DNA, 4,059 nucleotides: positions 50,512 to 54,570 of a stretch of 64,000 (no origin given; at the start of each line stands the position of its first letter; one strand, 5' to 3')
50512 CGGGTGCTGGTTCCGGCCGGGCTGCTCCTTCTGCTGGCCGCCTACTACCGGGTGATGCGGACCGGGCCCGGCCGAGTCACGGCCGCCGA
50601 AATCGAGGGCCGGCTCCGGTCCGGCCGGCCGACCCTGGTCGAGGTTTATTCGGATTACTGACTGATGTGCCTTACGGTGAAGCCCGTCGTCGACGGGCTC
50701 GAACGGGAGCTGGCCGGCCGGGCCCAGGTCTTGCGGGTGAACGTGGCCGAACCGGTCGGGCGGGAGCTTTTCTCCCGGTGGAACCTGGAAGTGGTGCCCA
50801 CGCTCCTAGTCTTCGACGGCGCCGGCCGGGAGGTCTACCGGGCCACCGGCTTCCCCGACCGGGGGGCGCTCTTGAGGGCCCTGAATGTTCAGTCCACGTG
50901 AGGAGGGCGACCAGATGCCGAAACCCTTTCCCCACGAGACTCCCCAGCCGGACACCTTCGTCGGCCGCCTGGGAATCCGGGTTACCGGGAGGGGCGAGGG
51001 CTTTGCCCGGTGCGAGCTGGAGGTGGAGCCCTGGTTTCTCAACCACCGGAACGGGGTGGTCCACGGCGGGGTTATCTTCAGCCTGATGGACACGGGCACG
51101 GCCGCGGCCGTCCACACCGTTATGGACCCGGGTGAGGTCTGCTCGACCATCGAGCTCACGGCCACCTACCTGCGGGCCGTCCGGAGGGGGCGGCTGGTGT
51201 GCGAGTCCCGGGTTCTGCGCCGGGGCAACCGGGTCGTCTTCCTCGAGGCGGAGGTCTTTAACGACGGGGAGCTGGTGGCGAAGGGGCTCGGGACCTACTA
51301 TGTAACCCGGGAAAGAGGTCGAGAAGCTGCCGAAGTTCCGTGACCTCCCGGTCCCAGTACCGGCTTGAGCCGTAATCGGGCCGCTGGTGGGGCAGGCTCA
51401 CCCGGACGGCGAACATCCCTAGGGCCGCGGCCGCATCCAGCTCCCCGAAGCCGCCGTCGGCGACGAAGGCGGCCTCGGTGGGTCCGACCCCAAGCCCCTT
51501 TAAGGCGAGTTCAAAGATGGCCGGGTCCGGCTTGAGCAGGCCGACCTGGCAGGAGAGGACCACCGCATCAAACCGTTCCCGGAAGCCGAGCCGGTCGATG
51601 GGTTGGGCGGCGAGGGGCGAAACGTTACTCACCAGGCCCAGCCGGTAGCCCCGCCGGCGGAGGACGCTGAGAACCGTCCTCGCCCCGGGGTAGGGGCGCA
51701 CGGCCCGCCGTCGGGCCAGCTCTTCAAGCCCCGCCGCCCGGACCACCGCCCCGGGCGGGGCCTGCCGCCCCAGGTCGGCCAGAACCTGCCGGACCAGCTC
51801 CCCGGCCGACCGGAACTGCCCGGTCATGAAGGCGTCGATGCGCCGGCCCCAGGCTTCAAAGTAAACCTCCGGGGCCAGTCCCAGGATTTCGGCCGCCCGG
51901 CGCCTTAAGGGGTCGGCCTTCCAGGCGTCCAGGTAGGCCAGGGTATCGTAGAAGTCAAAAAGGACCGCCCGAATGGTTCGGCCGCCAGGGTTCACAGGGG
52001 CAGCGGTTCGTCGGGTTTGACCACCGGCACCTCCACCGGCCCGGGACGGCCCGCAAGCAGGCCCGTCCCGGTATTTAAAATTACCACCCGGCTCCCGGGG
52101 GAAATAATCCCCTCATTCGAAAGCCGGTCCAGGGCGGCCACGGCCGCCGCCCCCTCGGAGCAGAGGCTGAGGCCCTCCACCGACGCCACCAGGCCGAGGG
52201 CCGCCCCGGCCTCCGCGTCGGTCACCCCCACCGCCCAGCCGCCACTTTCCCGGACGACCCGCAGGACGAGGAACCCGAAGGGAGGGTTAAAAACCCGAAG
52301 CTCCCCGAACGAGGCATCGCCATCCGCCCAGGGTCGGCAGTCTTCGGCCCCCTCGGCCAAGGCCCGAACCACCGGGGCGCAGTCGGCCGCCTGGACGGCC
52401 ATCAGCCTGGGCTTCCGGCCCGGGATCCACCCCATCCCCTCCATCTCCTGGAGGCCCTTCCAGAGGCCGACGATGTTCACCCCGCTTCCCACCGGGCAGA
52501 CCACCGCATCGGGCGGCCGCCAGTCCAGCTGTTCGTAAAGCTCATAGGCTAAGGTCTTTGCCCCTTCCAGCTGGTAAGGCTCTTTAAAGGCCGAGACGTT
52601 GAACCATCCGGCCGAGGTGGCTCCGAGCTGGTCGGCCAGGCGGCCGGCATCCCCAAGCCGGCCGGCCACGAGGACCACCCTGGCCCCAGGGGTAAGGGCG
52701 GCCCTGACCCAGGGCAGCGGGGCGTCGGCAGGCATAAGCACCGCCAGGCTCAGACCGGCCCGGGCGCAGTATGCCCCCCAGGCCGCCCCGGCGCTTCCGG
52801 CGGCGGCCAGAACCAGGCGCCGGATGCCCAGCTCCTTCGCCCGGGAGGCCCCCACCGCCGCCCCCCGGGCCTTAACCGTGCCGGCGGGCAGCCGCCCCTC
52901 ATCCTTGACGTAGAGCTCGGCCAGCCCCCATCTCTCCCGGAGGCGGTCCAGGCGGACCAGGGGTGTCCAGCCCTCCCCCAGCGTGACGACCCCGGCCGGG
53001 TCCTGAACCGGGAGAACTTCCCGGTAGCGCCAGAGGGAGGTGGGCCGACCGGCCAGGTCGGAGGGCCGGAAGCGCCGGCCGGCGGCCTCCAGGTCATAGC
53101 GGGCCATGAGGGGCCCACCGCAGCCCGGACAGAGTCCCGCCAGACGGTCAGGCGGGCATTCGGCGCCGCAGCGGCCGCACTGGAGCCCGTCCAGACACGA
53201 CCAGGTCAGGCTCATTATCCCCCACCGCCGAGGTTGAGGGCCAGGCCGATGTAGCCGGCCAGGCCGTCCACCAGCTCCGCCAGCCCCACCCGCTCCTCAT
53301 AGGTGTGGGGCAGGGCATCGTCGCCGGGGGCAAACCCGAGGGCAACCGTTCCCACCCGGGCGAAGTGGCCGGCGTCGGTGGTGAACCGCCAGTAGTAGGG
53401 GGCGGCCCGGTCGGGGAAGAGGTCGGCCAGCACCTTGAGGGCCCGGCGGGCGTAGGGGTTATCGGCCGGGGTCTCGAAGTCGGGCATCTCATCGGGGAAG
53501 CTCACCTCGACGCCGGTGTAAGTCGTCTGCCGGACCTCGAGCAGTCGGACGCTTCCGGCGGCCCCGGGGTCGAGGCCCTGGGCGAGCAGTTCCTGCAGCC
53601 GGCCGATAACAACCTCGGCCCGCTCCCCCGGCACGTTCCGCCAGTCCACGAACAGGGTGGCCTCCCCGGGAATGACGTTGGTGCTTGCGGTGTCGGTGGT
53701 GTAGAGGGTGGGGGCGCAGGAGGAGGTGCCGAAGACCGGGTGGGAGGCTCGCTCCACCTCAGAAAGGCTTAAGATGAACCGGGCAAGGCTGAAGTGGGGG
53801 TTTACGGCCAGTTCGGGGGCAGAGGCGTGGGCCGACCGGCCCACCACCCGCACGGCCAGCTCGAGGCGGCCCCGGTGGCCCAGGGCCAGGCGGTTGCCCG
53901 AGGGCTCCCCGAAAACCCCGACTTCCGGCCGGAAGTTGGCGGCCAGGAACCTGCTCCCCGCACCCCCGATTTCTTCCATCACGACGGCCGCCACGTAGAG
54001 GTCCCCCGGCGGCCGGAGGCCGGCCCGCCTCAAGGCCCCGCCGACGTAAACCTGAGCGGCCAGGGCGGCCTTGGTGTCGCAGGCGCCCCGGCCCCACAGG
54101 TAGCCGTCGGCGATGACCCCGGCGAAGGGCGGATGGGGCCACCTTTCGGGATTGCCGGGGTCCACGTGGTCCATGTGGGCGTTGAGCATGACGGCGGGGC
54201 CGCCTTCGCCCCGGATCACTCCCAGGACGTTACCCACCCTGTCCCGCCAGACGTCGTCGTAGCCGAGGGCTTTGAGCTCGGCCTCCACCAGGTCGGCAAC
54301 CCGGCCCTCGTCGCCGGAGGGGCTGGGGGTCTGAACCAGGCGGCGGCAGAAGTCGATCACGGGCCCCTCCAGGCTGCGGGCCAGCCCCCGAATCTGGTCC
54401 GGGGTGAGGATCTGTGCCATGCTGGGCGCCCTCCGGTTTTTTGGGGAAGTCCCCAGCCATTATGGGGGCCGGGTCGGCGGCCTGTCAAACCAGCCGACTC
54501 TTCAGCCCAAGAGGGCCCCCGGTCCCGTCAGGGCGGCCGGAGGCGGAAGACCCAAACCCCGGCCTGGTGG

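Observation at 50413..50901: Candidate selenoprotein: membrane-anchored thioredoxin-fold protein with TGA at the first CxxC cysteine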

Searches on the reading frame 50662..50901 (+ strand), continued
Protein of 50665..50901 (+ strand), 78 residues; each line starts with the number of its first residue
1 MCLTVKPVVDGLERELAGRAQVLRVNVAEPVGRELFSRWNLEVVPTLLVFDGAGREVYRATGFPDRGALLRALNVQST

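Call 60: find_encoding_contigs(protein=P0153, flank=10000, max_places=2)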
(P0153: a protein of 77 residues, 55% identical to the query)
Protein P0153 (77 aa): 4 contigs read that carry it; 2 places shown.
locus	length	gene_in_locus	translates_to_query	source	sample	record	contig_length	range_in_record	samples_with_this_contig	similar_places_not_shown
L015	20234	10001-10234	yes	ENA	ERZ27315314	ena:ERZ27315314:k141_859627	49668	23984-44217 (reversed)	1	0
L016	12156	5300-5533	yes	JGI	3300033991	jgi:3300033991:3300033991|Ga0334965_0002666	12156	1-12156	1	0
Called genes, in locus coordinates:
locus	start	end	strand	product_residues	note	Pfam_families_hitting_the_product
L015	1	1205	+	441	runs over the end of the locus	PF04389:Peptidase_M28 (weak), PF01546:Peptidase_M20, PF07687:M20_dimer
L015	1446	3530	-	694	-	PF03030:H_PPase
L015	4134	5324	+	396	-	PF00462:Glutaredoxin, PF01946:Thi4, PF00890:FAD_binding_2 (weak), PF01266:DAO, PF07992:Pyr_redox_2, PF13450:NAD_binding_8, PF13738:Pyr_redox_3, PF00070:Pyr_redox, +7 more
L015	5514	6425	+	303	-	PF01040:UbiA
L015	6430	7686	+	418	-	PF04055:Radical_SAM, PF13186:SPASM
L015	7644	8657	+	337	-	PF00348:polyprenyl_synt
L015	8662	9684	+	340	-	PF04166:PdxA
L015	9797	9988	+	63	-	-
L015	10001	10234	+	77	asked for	PF13098:Thioredoxin_2 (weak)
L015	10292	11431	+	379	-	PF01612:DNA_pol_A_exo1, PF00570:HRDC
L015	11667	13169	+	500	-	-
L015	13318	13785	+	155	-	PF03061:4HBT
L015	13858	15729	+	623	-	PF00150:Cellulase, PF18564:Glyco_hydro_5_C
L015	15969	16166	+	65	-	-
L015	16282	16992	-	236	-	PF02965:Met_synt_B12 (weak)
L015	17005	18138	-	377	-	PF00583:Acetyltransf_1 (faint)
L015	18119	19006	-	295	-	PF02645:DegV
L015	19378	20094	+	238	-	PF01209:Ubie_methyltran, PF13489:Methyltransf_23, PF13847:Methyltransf_31, PF08241:Methyltransf_11, PF08242:Methyltransf_12, PF13649:Methyltransf_25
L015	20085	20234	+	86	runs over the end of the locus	PF07615:Ykof, PF01910:Thiamine_BP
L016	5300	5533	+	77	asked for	PF13098:Thioredoxin_2 (weak)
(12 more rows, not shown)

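Call 61: find_encoding_contigs(protein=P0250, flank=10000, max_places=2)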
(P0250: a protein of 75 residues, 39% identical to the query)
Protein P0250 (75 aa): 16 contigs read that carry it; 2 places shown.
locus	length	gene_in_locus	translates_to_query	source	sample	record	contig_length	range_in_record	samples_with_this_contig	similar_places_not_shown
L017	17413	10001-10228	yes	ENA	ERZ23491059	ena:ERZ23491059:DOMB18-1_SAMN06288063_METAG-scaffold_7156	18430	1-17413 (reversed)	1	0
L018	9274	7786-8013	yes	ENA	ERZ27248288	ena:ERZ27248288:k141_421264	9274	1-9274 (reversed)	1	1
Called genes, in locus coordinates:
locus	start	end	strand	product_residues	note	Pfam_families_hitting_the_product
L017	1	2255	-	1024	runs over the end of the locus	PF01565:FAD_binding_4, PF02913:FAD-oxidase_C, PF13183:Fer4_8 (weak), PF13534:Fer4_17, PF02754:CCG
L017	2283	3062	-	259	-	PF12728:HTH_17, PF10114:PocR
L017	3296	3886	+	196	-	PF01381:HTH_3, PF13560:HTH_31, PF02311:AraC_binding (weak), PF05899:Cupin_3 (weak), PF07883:Cupin_2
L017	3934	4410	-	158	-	PF13686:DrsE_2, PF02635:DsrE (faint)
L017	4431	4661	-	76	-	PF01206:TusA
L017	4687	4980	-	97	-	PF04077:DsrH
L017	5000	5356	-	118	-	PF02635:DsrE, PF04077:DsrH (faint)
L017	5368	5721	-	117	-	PF02635:DsrE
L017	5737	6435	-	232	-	PF02579:Nitro_FeMo-Co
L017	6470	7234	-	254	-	PF12728:HTH_17, PF10114:PocR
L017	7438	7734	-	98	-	PF02583:Trns_repr_metal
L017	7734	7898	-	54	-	-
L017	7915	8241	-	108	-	PF22263:DUF6951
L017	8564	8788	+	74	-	PF12838:Fer4_7 (faint), PF12797:Fer4_2 (faint), PF12837:Fer4_6 (faint), PF13237:Fer4_10, PF14697:Fer4_21 (weak), PF13187:Fer4_9 (weak), PF00037:Fer4 (weak)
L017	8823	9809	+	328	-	PF07992:Pyr_redox_2, PF13738:Pyr_redox_3, PF00070:Pyr_redox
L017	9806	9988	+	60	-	-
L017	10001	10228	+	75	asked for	-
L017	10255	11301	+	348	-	PF00462:Glutaredoxin (faint), PF14595:Thioredoxin_9 (faint), PF13728:TraF (faint), PF00085:Thioredoxin (weak), PF13192:Thioredoxin_3, PF04756:OST3_OST6 (weak), PF00085:Thioredoxin, PF13098:Thioredoxin_2 (weak)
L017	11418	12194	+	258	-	PF12654:DUF3786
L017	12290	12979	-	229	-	PF00072:Response_reg, PF00512:HisKA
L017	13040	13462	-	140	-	PF00583:Acetyltransf_1, PF13673:Acetyltransf_10, PF13508:Acetyltransf_7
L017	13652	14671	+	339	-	PF14803:Zn_ribbon_Nudix, PF00293:NUDIX, PF13302:Acetyltransf_3 (weak), PF00583:Acetyltransf_1, PF13673:Acetyltransf_10, PF13508:Acetyltransf_7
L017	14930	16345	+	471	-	PF13506:Glyco_transf_21, PF00535:Glycos_transf_2, PF13641:Glyco_tranf_2_3, PF13632:Glyco_trans_2_3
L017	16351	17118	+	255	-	PF01209:Ubie_methyltran, PF13489:Methyltransf_23, PF05175:MTS (weak), PF03848:TehB (weak), PF13847:Methyltransf_31, PF08241:Methyltransf_11, PF08242:Methyltransf_12, PF13649:Methyltransf_25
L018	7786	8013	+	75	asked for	-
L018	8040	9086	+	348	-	PF00462:Glutaredoxin (faint), PF14595:Thioredoxin_9 (faint), PF13728:TraF (faint), PF00085:Thioredoxin (weak), PF13192:Thioredoxin_3, PF04756:OST3_OST6 (weak), PF00085:Thioredoxin, PF13098:Thioredoxin_2 (weak)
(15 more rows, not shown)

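Call 90: find_encoding_contigs(protein=P0255, flank=10000, max_places=2)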
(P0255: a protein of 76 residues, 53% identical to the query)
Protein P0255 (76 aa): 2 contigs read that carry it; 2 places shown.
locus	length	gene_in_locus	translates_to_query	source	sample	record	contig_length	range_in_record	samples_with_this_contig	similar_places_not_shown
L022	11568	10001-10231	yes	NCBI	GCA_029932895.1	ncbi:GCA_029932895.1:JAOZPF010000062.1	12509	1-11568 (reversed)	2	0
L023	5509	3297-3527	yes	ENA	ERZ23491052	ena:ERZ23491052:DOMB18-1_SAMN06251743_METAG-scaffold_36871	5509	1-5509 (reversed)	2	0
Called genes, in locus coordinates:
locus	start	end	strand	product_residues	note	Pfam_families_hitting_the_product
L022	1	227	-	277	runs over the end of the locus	PF12697:Abhydrolase_6, PF00561:Abhydrolase_1, PF12146:Hydrolase_4 (faint)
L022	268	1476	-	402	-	PF03600:CitMHS (weak), PF04165:DUF401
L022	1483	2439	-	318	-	PF00293:NUDIX, PF14815:NUDIX_4 (faint), PF00293:NUDIX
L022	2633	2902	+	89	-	PF02583:Trns_repr_metal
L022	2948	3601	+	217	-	PF00462:Glutaredoxin (faint), PF13192:Thioredoxin_3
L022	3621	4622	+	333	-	PF01946:Thi4 (faint), PF07992:Pyr_redox_2, PF13434:Lys_Orn_oxgnase (faint), PF01266:DAO (faint), PF12831:FAD_oxidored (weak), PF13738:Pyr_redox_3, PF00070:Pyr_redox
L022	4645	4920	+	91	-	PF00462:Glutaredoxin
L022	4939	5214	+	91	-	PF00166:Cpn10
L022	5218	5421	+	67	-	PF12837:Fer4_6 (faint), PF12838:Fer4_7 (faint), PF13237:Fer4_10 (faint), PF13187:Fer4_9 (weak), PF00037:Fer4 (weak)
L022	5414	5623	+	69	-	PF12797:Fer4_2 (faint), PF12837:Fer4_6 (faint), PF13237:Fer4_10 (weak), PF14697:Fer4_21 (weak), PF12838:Fer4_7 (weak), PF00037:Fer4 (weak)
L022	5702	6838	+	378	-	PF00890:FAD_binding_2 (weak), PF01266:DAO (weak), PF01494:FAD_binding_3, PF01946:Thi4 (faint), PF05834:Lycopene_cycl, PF07992:Pyr_redox_2, PF12831:FAD_oxidored (weak), PF13450:NAD_binding_8 (weak), +1 more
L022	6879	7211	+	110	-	PF12973:Cupin_7 (weak), PF02311:AraC_binding, PF07883:Cupin_2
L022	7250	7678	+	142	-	PF02566:OsmC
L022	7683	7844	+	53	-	-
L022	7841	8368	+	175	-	PF00132:Hexapep, PF25087:GMPPB_C (weak), PF25084:LbH_EIF2B (weak), PF00132:Hexapep (weak)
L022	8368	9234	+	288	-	PF01261:AP_endonuc_2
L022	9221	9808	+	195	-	PF13489:Methyltransf_23, PF01209:Ubie_methyltran, PF13847:Methyltransf_31 (weak), PF08241:Methyltransf_11, PF08242:Methyltransf_12, PF13649:Methyltransf_25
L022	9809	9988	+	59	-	-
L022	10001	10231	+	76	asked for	-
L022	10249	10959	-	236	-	PF08551:DUF1751 (weak), PF01694:Rhomboid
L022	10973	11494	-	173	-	PF18955:DUF5698, PF10035:DUF2179 (weak)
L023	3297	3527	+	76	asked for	-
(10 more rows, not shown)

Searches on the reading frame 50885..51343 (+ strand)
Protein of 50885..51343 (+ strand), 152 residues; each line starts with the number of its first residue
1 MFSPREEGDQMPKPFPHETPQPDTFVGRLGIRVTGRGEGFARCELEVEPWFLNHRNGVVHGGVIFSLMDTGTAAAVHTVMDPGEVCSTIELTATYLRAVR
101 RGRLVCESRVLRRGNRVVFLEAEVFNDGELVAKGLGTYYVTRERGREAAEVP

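Call 18: search_protein_families(library=pfam, proteins=[window:50885-51343:+], max_evalue=0.00001)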
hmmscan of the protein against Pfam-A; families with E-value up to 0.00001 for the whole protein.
window:50885-51343:+ (152 aa): 2 families
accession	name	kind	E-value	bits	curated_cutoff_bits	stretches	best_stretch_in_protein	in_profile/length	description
PF03061.28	4HBT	-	1.2e-19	70.8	20.6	1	56-131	1-77/79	Thioesterase superfamily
PF13622.12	4HBT_3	-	6.7e-09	36.3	24.3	1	57-137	9-81/83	Acyl-CoA thioesterase N-terminal domain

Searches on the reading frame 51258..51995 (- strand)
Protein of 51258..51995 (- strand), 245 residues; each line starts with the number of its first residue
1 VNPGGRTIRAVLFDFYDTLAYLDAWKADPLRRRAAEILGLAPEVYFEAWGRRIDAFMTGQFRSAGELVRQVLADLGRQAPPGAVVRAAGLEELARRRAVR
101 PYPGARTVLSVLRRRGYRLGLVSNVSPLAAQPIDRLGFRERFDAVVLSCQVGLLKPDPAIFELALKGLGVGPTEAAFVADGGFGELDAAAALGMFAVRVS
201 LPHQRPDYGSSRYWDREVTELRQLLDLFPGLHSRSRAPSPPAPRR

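Call 85: search_protein_families(library=pfam, proteins=[window:51258-51995:-], max_evalue=0.00001)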
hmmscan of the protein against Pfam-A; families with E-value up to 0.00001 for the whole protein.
window:51258-51995:- (245 aa): 2 families
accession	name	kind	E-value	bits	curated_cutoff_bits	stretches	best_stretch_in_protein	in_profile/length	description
PF00702.32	Hydrolase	-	6e-23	82.7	26.4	1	8-193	1-191/191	haloacid dehalogenase-like hydrolase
PF13419.12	HAD_2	-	8.1e-13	49.3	23.8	1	95-197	74-176/178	Haloacid dehalogenase-like hydrolase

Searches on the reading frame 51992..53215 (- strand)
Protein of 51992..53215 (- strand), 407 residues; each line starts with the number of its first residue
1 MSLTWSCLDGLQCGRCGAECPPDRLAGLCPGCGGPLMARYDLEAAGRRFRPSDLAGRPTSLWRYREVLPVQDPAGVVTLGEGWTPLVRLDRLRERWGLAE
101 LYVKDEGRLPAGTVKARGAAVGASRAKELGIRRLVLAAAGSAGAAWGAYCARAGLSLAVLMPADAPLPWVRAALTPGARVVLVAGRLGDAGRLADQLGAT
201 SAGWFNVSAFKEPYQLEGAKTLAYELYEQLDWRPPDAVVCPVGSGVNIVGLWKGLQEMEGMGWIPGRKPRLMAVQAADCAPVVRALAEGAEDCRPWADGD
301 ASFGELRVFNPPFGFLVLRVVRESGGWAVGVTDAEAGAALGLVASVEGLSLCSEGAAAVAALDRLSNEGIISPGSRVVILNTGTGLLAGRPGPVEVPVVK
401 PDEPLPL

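Call 18: search_protein_families(library=pfam, proteins=[window:51992-53215:-], max_evalue=0.00001)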
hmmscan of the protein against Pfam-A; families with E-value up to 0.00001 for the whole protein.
window:51992-53215:- (407 aa): 1 family
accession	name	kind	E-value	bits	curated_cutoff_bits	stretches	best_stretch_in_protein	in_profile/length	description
PF00291.31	PALP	-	1.9e-64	218.3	35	1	77-383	1-295/295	Pyridoxal-phosphate dependent enzyme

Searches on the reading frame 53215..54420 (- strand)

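Call 18: search_protein_families(library=pfam, proteins=[window:53215-54420:-], max_evalue=0.00001)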
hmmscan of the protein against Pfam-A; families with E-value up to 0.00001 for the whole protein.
window:53215-54420:- (401 aa): 3 families
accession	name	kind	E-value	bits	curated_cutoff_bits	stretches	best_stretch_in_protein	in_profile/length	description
PF01546.33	Peptidase_M20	-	5.3e-27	95.5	24.6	1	78-394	1-204/206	Peptidase family M20/M25/M40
PF07687.19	M20_dimer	-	1.1e-15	57.9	21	1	181-283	2-103/107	Peptidase dimerisation domain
PF04389.22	Peptidase_M28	-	8.7e-07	29.3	21.3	1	64-161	1-78/193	Peptidase family M28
